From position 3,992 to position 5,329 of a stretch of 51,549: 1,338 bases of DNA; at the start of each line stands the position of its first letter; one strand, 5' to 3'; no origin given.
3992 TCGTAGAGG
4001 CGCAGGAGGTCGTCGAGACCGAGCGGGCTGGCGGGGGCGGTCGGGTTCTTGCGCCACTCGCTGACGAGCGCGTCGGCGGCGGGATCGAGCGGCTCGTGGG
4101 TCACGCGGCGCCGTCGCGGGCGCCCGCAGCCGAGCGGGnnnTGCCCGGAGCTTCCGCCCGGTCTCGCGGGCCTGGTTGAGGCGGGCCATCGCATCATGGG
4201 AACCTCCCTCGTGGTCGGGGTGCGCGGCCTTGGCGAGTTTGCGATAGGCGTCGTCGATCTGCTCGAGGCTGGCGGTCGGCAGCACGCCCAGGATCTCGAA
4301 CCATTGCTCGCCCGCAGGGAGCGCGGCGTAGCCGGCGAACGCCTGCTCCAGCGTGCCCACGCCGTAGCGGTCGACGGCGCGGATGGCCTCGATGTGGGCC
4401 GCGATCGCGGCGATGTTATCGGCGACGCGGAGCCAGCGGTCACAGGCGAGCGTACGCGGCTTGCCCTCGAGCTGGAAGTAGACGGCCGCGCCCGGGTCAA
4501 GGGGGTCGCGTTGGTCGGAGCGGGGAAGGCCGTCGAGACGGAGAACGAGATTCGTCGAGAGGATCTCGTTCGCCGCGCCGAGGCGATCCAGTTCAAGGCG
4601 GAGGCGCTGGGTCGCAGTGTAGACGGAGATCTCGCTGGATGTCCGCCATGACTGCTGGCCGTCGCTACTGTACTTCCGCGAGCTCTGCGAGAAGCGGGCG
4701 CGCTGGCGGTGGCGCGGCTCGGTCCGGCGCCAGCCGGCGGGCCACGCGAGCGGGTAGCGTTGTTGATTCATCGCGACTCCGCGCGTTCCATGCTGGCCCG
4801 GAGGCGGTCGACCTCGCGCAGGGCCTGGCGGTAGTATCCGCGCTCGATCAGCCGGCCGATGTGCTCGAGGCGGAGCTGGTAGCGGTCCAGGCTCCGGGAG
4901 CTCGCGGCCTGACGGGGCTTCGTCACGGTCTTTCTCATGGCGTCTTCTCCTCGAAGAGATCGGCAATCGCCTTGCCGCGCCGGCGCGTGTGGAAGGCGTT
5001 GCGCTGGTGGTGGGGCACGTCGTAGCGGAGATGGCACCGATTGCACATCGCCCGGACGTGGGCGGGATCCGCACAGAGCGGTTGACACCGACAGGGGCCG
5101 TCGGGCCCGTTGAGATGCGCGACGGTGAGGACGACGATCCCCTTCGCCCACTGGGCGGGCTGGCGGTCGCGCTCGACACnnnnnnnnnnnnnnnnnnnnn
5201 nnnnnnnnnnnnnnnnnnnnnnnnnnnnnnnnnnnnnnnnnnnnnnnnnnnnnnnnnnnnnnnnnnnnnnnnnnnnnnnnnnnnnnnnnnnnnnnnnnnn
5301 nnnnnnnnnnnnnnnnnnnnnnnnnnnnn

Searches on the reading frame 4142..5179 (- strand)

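Call 9: search_protein_families(library=ncbifam, proteins=[window:4142-5179:-], max_evalue=1)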
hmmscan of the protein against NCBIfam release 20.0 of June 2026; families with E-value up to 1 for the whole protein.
window:4142-5179:- (346 aa): 14 families
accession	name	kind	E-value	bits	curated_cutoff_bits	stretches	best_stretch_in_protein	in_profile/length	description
TIGR02349.1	DnaJ_bact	equivalog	5.3e-07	29.3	377.2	1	293-339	2-48/354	molecular chaperone DnaJ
NF008035.0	PRK10767.1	subfamily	1.6e-06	27.4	338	1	291-339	4-52/374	molecular chaperone DnaJ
NF010872.0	PRK14279.1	equivalog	7.4e-06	25.3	556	1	292-340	10-58/394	molecular chaperone DnaJ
NF010894.0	PRK14301.1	equivalog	9.5e-06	24.8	548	1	292-342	5-55/373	chaperone protein DnaJ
NF010885.0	PRK14292.1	equivalog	4.6e-05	22.6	585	1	293-337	4-50/371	chaperone protein DnaJ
NF010874.0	PRK14281.1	equivalog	7.4e-05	22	619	1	292-339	4-51/397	chaperone protein DnaJ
NF007618.0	PRK10266.1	equivalog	0.00013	21.5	403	1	293-336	6-48/306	curved DNA-binding protein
NF037946.1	terminal_TopJ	equivalog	0.00017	20.2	300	1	293-333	7-46/810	terminal organelle assembly protein TopJ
NF010871.0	PRK14278.1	equivalog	0.00053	19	502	1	292-334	4-45/378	molecular chaperone DnaJ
NF006502.0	PRK08937.3-2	equivalog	0.00073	19.1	259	1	291-329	203-241/275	adenylosuccinate lyase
NF050028.1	CldAdptActJ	equivalog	0.0019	18.7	150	1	293-324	4-35/93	cold adaptation protein ActJcold adaptation protein ActJ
TIGR03835.1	termin_org_DnaJ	equivalog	0.0036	15.7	512.25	1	293-329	4-39/871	terminal organelle assembly protein TopJ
NF010892.0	PRK14299.1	equivalog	0.0048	16.2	392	1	291-324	4-37/291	chaperone protein DnaJ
NF006948.0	PRK09430.1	equivalog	0.008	15.8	162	1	291-322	200-231/267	co-chaperone DjlA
